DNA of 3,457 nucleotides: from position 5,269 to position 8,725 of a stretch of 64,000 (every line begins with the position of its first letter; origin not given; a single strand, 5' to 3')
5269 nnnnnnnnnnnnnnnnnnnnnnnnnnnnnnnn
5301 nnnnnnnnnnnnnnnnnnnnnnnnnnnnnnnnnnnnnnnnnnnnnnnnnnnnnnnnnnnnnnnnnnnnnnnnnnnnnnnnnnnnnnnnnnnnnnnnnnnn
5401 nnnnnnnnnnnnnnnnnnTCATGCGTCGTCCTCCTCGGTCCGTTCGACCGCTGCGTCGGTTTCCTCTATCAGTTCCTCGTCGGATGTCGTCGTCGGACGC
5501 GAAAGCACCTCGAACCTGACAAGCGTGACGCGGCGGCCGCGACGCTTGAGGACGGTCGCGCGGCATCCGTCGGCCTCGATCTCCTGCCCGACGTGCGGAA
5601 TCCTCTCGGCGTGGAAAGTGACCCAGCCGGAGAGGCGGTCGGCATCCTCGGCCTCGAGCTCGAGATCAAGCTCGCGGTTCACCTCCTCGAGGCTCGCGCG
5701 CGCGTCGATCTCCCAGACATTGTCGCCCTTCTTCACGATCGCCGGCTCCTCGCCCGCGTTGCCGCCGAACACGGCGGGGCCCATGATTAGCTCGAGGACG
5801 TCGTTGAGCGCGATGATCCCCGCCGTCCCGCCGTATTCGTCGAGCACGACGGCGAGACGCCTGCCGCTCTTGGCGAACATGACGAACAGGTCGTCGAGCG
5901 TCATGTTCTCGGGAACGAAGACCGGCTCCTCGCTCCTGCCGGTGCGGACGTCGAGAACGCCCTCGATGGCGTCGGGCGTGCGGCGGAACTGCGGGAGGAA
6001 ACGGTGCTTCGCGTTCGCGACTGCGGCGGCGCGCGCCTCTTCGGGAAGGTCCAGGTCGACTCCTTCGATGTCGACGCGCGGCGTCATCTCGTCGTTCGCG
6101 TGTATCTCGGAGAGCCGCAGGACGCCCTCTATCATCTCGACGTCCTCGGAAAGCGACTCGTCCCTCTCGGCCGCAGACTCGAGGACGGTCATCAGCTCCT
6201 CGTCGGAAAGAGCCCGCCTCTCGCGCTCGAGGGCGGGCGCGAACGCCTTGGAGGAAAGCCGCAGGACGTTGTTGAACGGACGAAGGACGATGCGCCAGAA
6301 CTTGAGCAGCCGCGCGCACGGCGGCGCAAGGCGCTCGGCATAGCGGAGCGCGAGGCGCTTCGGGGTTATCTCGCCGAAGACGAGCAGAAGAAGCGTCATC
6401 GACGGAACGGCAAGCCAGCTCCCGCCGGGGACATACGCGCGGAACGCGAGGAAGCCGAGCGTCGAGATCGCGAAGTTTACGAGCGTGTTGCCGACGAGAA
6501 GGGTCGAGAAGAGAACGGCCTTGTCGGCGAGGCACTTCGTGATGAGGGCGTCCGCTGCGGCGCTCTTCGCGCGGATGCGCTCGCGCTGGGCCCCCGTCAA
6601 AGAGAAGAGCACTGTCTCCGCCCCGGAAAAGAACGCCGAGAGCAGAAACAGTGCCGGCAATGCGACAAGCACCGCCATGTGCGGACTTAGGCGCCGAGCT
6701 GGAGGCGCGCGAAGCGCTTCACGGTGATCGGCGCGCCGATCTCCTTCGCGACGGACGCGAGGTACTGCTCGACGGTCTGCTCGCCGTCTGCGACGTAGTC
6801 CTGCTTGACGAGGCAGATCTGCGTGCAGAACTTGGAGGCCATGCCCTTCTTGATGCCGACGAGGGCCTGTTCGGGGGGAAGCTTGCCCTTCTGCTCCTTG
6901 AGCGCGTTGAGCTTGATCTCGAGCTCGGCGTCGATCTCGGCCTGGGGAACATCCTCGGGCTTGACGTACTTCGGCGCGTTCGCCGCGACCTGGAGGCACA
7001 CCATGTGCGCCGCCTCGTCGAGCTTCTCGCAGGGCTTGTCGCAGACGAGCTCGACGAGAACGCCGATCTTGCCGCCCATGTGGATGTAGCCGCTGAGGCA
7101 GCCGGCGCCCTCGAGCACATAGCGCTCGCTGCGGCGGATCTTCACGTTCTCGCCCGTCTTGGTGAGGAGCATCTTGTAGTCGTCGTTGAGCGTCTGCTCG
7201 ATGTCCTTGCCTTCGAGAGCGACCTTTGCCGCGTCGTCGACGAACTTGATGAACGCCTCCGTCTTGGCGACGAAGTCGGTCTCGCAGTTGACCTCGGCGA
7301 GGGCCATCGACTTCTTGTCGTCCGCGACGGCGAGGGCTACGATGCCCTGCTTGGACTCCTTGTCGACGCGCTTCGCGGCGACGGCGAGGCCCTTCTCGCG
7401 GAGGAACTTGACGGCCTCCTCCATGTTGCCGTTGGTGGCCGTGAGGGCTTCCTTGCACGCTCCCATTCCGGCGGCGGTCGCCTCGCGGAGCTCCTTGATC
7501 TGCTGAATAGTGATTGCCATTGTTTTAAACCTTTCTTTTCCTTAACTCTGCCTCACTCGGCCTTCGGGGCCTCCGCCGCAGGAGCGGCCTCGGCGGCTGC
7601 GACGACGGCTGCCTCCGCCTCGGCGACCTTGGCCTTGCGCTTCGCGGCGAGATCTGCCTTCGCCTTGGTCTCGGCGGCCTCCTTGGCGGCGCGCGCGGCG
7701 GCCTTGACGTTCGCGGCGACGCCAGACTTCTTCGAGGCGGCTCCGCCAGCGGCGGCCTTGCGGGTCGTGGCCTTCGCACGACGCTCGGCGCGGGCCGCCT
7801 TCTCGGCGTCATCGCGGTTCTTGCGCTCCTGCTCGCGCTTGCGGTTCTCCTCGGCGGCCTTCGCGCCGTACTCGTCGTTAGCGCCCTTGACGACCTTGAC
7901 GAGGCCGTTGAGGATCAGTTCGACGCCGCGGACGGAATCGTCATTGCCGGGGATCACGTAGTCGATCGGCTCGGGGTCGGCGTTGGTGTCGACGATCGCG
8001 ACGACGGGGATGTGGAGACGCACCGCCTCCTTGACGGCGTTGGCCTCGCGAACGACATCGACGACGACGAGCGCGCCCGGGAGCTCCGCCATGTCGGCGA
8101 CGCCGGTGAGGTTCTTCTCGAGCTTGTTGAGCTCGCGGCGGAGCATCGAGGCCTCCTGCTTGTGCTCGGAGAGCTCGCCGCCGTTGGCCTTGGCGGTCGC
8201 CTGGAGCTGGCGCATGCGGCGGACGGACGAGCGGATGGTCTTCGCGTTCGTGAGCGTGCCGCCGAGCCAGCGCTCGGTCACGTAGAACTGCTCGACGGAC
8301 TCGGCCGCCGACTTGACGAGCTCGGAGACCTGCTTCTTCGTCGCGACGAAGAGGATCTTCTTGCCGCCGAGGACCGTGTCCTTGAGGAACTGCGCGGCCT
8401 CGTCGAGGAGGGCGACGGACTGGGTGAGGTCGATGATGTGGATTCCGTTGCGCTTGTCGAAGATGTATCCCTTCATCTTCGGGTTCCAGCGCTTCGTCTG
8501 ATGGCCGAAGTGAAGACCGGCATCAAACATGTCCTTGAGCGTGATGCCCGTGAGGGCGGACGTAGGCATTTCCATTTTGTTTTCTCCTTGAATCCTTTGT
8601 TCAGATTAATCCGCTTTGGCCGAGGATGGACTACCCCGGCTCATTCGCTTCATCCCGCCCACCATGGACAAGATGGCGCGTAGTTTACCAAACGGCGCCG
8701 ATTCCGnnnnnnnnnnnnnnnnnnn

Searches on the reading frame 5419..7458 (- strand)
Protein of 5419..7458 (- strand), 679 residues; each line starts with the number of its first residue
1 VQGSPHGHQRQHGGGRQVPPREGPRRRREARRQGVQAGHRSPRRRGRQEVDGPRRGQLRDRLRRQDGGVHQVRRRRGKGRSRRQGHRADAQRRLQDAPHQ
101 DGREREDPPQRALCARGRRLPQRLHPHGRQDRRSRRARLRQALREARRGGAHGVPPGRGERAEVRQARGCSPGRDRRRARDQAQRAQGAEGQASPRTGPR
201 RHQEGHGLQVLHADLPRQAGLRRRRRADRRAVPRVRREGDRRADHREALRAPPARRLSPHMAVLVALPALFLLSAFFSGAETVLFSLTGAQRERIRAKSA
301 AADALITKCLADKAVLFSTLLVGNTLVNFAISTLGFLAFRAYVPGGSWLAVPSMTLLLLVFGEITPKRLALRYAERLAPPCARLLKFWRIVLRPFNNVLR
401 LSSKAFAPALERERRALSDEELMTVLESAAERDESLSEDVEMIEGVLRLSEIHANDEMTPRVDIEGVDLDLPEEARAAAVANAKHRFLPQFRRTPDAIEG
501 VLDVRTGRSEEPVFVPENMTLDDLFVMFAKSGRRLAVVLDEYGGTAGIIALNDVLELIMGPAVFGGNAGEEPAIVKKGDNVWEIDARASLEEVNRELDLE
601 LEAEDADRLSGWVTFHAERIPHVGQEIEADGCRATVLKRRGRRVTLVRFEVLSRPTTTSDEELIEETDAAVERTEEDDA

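Call 16: search_protein_families(library=pfam, proteins=[window:5419-7458:-], max_evalue=0.001)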
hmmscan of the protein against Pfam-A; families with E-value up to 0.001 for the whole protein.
window:5419-7458:- (679 aa): 3 families
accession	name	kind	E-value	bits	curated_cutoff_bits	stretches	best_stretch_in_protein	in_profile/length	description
PF01595.25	CNNM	-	6.3e-36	124.2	28.4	1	269-433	5-175/181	Cyclin M transmembrane N-terminal domain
PF03471.22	CorC_HlyC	-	4.2e-18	65.6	27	1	576-651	2-79/81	Transporter associated domain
PF00571.33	CBS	-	1.1e-07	32.5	24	1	509-559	6-56/57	CBS domain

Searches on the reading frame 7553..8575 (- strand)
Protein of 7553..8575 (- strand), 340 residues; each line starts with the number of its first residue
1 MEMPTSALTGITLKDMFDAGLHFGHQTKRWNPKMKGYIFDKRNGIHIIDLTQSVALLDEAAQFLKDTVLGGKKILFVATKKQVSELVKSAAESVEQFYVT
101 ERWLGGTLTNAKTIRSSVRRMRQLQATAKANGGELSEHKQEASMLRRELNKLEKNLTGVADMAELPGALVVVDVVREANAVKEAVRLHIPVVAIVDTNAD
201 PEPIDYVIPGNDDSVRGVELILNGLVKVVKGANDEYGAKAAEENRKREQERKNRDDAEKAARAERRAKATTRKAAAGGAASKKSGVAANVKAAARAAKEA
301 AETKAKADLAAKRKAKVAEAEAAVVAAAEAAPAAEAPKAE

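Call 16: search_protein_families(library=pfam, proteins=[window:7553-8575:-], max_evalue=0.001)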
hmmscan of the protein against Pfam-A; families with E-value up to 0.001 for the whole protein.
window:7553-8575:- (340 aa): 1 family
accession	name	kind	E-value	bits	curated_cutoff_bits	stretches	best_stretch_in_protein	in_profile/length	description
PF00318.25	Ribosomal_S2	-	1.9e-84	282.7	26.1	1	16-229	1-213/216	Ribosomal protein S2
